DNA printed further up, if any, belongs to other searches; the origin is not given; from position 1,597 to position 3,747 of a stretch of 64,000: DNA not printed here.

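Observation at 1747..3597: Rosetta-stone fusion: ketopantoate-reductase-like NAD(P)H domain fused to a dehydratase/reductase activase ATPase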

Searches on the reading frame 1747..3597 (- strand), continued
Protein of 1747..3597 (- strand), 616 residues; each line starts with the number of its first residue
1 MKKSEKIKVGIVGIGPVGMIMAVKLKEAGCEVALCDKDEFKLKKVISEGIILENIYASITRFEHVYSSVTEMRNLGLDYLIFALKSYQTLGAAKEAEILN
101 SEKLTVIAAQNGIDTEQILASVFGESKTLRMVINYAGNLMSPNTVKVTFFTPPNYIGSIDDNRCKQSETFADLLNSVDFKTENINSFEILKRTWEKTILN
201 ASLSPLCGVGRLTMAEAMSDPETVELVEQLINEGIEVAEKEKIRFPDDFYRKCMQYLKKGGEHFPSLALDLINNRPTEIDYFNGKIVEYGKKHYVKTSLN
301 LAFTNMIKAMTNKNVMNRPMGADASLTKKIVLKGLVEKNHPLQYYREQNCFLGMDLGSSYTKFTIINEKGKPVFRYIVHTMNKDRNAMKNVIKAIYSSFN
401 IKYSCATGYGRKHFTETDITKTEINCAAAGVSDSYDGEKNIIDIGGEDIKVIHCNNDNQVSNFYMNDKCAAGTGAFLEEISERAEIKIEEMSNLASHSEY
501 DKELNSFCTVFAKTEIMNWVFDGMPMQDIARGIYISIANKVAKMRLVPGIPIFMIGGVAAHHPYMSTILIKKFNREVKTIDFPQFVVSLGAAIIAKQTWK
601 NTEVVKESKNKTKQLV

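Call 30: find_encoding_contigs(protein=P0142, flank=10000, max_places=3)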
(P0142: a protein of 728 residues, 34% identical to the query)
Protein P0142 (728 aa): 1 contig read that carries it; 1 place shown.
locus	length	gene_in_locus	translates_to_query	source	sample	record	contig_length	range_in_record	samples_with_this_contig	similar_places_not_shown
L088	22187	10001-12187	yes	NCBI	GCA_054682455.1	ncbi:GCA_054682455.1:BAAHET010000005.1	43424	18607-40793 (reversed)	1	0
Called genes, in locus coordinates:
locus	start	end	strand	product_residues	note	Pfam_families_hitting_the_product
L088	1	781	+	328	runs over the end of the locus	PF00933:Glyco_hydro_3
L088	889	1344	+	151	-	PF02082:Rrf2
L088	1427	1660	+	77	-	PF09834:DUF2061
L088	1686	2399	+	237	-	PF01507:PAPS_reduct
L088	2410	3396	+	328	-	PF00291:PALP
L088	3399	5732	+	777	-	PF03460:NIR_SIR_ferr, PF01077:NIR_SIR, PF03460:NIR_SIR_ferr, PF01206:TusA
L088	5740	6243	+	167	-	PF13241:NAD_binding_7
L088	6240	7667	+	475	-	PF00590:TP_methylase, PF02602:HEM4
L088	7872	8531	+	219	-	PF07238:PilZ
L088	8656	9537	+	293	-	PF17827:PrmC_N, PF05971:Methyltransf_10 (weak), PF05175:MTS, PF06325:PrmA (weak), PF08241:Methyltransf_11, PF08242:Methyltransf_12, PF13649:Methyltransf_25, PF13847:Methyltransf_31, +1 more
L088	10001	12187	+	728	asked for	PF01210:NAD_Gly3P_dh_N (faint), PF02558:ApbA, PF03721:UDPG_MGDP_dh_N, PF08546:ApbA_C, PF06050:HGD-D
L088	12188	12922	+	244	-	PF01869:BcrAD_BadFG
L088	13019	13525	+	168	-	PF00111:Fer2, PF01799:Fer2_2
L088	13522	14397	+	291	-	PF00941:FAD_binding_5, PF03450:CO_deh_flav_C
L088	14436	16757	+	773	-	PF01315:Ald_Xan_dh_C, PF02738:MoCoBD_1, PF20256:MoCoBD_2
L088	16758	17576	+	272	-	PF02625:XdhC_CoxI, PF13478:XdhC_C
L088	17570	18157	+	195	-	PF01128:IspD, PF12804:NTP_transf_3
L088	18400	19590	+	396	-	PF00162:PGK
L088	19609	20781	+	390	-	PF07884:VKOR, PF13462:Thioredoxin_4, PF01323:DSBA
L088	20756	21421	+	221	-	PF00075:RNase_H, PF13456:RVT_3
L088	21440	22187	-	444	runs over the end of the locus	PF01656:CbiA (faint), PF02881:SRP54_N, PF06414:Zeta_toxin (weak), PF00448:SRP54, PF02978:SRP_SPB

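Call 31: find_encoding_contigs(protein=P0140, flank=10000, max_places=3)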
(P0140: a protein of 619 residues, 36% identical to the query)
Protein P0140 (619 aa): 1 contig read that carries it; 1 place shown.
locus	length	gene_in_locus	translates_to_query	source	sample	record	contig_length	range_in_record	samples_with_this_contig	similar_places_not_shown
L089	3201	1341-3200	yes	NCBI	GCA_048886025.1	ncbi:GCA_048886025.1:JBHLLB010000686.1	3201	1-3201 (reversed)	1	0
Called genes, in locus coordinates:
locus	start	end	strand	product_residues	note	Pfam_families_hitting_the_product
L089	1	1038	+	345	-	PF01012:ETF, PF00766:ETF_alpha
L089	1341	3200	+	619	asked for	PF01210:NAD_Gly3P_dh_N (weak), PF02558:ApbA, PF03721:UDPG_MGDP_dh_N (weak), PF08546:ApbA_C, PF00378:ECH_1, PF16113:ECH_2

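Call 32: find_encoding_contigs(protein=P0122, flank=10000, max_places=2)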
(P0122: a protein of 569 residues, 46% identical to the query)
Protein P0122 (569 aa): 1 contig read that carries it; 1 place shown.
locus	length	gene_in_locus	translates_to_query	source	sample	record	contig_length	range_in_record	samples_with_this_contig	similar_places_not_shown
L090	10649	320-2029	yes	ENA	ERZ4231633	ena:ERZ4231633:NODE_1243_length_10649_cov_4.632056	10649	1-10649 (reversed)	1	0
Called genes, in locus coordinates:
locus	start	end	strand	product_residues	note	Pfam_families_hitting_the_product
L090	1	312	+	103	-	?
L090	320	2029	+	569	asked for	PF02558:ApbA, PF03721:UDPG_MGDP_dh_N, PF03807:F420_oxidored (weak), PF08546:ApbA_C, PF01869:BcrAD_BadFG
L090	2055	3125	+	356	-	PF08240:ADH_N, PF00107:ADH_zinc_N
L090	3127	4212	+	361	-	PF00378:ECH_1, PF16113:ECH_2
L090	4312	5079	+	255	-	PF00378:ECH_1, PF16113:ECH_2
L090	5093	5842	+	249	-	PF00106:adh_short, PF23441:SDR (weak), PF01370:Epimerase (faint), PF08659:KR, PF13561:adh_short_C2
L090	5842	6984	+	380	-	PF00108:Thiolase_N, PF02803:Thiolase_C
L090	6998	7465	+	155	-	PF13085:Fer2_3 (weak), PF00111:Fer2 (weak), PF01799:Fer2_2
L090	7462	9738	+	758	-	PF01315:Ald_Xan_dh_C, PF02738:MoCoBD_1, PF20256:MoCoBD_2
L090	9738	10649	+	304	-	?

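Call 34: find_encoding_contigs(protein=P0125, flank=10000, max_places=3)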
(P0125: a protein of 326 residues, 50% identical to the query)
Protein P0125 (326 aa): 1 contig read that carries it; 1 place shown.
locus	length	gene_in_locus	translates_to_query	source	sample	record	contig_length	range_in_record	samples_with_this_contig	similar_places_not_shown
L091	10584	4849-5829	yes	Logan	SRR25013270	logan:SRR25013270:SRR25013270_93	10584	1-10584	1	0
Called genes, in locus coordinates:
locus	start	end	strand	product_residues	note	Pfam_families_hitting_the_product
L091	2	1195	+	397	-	?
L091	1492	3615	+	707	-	PF02629:CoA_binding, PF13380:CoA_binding_2, PF13607:Succ_CoA_lig, PF19045:Ligase_CoA_2 (weak), PF13549:ATP-grasp_5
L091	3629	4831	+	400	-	PF06050:HGD-D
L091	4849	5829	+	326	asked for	PF02558:ApbA, PF03446:NAD_binding_2 (weak), PF03721:UDPG_MGDP_dh_N (weak), PF08546:ApbA_C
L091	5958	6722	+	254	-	PF01869:BcrAD_BadFG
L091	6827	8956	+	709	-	PF05378:Hydant_A_N, PF01968:Hydantoinase_A, PF19278:Hydant_A_C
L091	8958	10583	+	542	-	?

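Call 35: find_encoding_contigs(protein=P0126, flank=10000, max_places=3)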
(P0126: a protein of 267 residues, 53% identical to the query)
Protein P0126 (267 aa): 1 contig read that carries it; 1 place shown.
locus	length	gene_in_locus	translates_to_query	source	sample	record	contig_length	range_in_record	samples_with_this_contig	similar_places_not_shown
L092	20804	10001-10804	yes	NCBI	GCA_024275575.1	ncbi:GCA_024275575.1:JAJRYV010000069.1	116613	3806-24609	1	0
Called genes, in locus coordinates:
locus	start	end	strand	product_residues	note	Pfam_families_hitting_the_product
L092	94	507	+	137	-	-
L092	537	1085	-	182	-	PF20420:DUF6702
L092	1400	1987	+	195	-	PF13795:HupE_UreJ_2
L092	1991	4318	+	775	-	PF01433:Peptidase_M1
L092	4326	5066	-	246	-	PF00106:adh_short, PF08659:KR, PF13561:adh_short_C2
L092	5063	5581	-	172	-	PF01814:Hemerythrin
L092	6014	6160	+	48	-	-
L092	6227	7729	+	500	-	PF00501:AMP-binding, PF23562:AMP-binding_C_3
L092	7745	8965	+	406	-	PF06050:HGD-D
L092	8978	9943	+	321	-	PF02558:ApbA, PF08546:ApbA_C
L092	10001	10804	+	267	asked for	PF01869:BcrAD_BadFG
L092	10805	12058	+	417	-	PF00108:Thiolase_N, PF02803:Thiolase_C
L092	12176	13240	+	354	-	PF08240:ADH_N, PF00107:ADH_zinc_N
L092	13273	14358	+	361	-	PF00378:ECH_1, PF16113:ECH_2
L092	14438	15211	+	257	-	PF00378:ECH_1, PF16113:ECH_2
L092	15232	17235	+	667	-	PF02737:3HCDH_N, PF00725:3HCDH, PF00378:ECH_1, PF16113:ECH_2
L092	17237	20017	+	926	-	PF00111:Fer2, PF01799:Fer2_2, PF01315:Ald_Xan_dh_C, PF02738:MoCoBD_1, PF20256:MoCoBD_2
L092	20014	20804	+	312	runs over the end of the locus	PF00941:FAD_binding_5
